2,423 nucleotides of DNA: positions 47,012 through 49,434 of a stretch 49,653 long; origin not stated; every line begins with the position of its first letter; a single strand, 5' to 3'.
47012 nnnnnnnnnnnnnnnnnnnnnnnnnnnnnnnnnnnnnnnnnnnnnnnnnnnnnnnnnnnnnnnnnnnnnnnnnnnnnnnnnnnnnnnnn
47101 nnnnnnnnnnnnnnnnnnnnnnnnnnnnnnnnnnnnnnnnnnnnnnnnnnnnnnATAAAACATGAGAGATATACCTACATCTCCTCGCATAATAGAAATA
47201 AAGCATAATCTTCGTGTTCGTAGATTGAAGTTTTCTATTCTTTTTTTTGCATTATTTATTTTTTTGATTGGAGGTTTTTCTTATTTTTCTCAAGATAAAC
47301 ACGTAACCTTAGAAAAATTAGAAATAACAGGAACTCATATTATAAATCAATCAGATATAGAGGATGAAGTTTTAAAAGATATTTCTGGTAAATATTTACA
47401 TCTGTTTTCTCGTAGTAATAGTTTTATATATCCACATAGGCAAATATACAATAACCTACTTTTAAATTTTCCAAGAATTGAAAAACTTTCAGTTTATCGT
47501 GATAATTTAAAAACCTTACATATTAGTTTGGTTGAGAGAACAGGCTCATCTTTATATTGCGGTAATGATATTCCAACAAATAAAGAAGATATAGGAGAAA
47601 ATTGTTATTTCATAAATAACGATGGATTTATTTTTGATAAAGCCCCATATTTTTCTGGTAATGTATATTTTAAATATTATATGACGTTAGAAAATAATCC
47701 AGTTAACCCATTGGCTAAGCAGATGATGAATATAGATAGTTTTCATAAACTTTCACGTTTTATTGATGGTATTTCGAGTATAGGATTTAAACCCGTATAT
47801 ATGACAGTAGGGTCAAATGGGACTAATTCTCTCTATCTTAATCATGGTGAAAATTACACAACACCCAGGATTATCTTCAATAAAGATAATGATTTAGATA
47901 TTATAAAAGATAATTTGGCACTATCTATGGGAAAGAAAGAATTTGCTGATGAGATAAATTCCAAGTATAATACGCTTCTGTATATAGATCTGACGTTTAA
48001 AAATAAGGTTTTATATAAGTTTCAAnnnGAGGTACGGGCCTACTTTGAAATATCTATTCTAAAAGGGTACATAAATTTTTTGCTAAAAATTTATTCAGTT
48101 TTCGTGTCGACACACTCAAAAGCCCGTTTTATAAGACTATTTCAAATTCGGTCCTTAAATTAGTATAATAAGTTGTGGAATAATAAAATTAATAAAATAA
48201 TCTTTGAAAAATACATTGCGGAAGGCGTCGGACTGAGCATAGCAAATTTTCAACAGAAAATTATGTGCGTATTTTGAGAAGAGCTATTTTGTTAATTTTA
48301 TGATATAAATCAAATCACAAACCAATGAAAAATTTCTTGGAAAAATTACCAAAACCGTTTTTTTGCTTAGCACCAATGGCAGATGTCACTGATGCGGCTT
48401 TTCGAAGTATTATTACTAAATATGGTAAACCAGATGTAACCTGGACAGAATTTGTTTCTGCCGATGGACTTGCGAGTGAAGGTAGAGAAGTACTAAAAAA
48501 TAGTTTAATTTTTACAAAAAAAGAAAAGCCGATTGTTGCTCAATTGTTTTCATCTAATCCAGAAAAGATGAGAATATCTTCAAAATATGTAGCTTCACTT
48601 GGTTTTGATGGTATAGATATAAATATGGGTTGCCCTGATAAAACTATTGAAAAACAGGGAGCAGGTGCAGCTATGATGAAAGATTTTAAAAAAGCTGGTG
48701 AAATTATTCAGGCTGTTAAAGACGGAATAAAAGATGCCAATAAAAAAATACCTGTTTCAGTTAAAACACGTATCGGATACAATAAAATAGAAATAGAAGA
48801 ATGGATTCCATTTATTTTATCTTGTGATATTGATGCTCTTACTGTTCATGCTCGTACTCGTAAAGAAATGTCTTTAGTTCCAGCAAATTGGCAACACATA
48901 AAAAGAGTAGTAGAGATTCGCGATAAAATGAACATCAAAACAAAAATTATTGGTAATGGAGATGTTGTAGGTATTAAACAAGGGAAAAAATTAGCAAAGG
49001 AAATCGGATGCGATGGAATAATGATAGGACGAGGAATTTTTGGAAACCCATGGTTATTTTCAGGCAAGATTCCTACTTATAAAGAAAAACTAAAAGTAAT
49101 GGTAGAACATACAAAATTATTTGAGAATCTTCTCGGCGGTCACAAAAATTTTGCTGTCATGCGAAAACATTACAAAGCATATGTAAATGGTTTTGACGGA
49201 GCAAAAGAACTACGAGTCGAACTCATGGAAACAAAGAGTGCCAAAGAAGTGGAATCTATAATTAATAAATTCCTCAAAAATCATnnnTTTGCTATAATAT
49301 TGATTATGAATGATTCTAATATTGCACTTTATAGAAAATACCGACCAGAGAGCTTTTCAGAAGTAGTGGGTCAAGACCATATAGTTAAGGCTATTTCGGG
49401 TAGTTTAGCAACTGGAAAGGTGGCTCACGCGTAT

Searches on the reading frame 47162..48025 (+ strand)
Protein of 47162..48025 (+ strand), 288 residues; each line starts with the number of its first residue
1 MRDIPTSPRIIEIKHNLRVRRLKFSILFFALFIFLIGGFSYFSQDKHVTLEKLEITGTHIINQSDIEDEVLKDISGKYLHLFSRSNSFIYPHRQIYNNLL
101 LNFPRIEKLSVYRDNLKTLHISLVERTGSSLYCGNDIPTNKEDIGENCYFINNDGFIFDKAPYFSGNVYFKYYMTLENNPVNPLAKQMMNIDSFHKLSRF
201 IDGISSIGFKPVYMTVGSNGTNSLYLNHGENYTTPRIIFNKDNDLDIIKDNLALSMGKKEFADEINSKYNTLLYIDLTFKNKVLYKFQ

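Call 93: search_protein_families(library=pfam, proteins=[window:47162-48025:+], max_evalue=0.01)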
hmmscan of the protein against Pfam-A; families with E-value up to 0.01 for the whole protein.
window:47162-48025:+ (288 aa): 1 family
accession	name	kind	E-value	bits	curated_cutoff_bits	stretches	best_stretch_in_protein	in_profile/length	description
PF08478.15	POTRA_1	-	0.0047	17.6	23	0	50-126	3-69/69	POTRA domain, FtsQ-type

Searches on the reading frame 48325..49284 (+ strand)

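Call 93: search_protein_families(library=pfam, proteins=[window:48325-49284:+], max_evalue=0.01)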
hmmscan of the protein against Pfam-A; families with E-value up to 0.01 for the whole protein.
window:48325-49284:+ (320 aa): 1 family
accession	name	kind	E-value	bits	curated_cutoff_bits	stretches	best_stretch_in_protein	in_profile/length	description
PF01207.24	Dus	-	1e-65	222.3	20.4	1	15-317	2-307/311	Dihydrouridine synthase (Dus)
